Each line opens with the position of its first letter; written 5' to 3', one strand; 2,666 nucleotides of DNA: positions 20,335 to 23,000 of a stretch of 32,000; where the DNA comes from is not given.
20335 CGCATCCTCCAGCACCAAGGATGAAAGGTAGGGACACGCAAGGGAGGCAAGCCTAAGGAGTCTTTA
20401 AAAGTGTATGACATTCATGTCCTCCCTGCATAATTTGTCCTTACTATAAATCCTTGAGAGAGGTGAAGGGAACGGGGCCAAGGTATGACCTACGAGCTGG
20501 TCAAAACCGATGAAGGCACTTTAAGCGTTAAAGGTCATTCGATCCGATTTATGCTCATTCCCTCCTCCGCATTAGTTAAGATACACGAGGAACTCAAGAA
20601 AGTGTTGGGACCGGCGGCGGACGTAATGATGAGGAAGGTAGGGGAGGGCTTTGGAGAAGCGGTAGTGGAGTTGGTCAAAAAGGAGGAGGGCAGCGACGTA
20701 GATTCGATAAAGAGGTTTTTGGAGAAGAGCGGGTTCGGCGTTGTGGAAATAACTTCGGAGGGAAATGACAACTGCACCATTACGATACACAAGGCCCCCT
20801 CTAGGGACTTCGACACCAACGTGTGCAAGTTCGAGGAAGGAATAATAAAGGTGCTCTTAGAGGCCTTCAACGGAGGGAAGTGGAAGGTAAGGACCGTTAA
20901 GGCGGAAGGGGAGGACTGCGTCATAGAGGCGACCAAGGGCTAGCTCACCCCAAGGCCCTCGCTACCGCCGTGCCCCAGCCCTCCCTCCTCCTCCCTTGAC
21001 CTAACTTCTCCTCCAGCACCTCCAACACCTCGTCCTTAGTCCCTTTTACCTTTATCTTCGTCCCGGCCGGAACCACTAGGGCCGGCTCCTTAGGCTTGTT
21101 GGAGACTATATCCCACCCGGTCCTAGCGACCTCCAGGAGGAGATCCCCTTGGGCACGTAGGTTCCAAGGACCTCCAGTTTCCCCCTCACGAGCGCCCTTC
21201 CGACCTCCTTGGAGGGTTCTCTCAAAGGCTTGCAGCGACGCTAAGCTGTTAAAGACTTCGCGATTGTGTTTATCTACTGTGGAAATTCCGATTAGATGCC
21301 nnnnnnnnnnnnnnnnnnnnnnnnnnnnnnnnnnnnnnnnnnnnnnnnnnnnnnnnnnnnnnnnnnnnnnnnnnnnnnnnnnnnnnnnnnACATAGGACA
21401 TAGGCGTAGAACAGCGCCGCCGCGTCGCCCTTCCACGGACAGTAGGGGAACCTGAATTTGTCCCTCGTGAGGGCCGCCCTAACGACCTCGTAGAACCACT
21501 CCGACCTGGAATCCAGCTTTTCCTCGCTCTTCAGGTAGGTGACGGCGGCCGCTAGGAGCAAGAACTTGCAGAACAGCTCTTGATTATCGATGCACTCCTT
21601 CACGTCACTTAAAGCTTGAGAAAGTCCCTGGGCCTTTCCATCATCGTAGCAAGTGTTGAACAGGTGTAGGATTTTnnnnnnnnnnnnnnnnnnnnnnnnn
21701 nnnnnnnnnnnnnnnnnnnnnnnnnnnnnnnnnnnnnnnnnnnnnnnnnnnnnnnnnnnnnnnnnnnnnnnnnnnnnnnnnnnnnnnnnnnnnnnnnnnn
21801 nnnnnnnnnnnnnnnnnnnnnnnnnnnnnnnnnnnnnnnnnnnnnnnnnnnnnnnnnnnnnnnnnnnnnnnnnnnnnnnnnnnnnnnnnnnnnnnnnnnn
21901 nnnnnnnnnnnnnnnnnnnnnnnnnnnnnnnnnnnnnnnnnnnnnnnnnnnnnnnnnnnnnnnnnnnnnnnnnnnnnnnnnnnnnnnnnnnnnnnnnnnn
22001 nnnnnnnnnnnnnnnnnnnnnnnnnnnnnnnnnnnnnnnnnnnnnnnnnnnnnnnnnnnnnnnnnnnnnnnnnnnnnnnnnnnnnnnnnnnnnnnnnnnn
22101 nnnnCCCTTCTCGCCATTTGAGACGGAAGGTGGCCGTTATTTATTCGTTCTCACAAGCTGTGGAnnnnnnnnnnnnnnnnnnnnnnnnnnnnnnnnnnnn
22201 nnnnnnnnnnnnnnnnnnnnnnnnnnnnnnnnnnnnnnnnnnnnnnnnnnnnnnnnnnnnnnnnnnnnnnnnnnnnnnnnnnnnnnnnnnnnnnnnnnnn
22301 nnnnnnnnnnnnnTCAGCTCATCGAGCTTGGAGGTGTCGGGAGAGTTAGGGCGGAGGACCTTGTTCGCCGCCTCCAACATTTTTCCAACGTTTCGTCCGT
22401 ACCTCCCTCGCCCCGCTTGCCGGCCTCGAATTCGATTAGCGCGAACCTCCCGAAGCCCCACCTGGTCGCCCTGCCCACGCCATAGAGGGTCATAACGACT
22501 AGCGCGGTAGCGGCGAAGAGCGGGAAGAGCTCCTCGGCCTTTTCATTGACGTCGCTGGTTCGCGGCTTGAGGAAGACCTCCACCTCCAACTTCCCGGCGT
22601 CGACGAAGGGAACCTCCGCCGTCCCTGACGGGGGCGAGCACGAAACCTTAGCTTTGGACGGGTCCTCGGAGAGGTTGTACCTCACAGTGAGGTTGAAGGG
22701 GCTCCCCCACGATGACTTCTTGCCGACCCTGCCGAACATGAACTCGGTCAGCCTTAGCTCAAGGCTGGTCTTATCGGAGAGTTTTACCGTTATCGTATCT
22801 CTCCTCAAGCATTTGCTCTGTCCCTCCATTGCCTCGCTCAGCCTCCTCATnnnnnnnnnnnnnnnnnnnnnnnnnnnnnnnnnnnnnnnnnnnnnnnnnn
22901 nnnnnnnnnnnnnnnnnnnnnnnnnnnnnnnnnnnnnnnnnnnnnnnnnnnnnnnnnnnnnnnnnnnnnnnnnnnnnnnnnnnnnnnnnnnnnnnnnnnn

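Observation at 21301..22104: Compositionally foreign, methionine-free, Cys-rich 267-aa ORF immediately downstream of the RAMP remnant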

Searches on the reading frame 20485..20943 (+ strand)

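Call 4: search_protein_families(library=pfam, proteins=[window:20485-20943:+], max_evalue=1)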
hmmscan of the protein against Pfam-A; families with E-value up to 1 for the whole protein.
window:20485-20943:+ (152 aa): 2 families
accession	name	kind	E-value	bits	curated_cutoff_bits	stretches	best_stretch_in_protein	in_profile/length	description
PF03698.18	UPF0180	-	0.0041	17.7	25.4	1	73-118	10-52/77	Uncharacterised protein family (UPF0180)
PF02830.23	V4R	-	0.0073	16.8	31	1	108-139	16-47/62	V4R domain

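Call 5: search_protein_families(library=ncbifam, proteins=[window:20485-20943:+], max_evalue=1)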
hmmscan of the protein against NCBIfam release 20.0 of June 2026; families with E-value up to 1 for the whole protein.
window:20485-20943:+ (152 aa): 3 families
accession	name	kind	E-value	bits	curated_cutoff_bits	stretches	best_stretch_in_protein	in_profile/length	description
NF053755.1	MsvR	equivalog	5e-07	29.7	220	1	47-142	128-226/236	transcriptional factor MsvR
TIGR02265.1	Mxa_TIGR02265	subfamily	0.076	12.8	25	1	78-146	116-178/184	TIGR02265 family protein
NF009110.0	PRK12458.1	subfamily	0.087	11.8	408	1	24-86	146-209/349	glutathione synthetase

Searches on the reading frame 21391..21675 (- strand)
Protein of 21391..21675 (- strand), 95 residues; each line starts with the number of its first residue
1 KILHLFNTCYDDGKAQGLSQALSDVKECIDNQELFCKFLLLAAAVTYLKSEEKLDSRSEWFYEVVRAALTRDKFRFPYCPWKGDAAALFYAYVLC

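Call 35: find_homologous_proteins(query=A3, max_evalue=0.001)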
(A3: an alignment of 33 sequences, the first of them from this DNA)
Query A3 (33 sequences): 1301 candidates shared short words with the query, none scored E <= 0.001.

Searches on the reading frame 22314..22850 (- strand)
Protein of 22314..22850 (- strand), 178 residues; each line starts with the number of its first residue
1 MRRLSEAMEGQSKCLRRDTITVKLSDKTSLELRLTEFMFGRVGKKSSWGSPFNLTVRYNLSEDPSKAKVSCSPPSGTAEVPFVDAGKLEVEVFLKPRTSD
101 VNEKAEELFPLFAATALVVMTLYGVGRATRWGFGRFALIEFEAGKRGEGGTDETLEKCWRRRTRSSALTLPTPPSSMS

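Call 4: search_protein_families(library=pfam, proteins=[window:22314-22850:-], max_evalue=1)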
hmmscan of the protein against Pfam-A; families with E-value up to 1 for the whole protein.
window:22314-22850:- (178 aa): 1 family
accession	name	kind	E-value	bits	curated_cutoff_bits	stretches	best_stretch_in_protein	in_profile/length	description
PF03787.20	RAMPs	-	0.014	16.3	22.1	1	50-136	112-188/189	RAMP superfamily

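Call 5: search_protein_families(library=ncbifam, proteins=[window:22314-22850:-], max_evalue=1)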
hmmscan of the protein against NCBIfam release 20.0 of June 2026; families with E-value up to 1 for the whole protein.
window:22314-22850:- (178 aa): 0 families
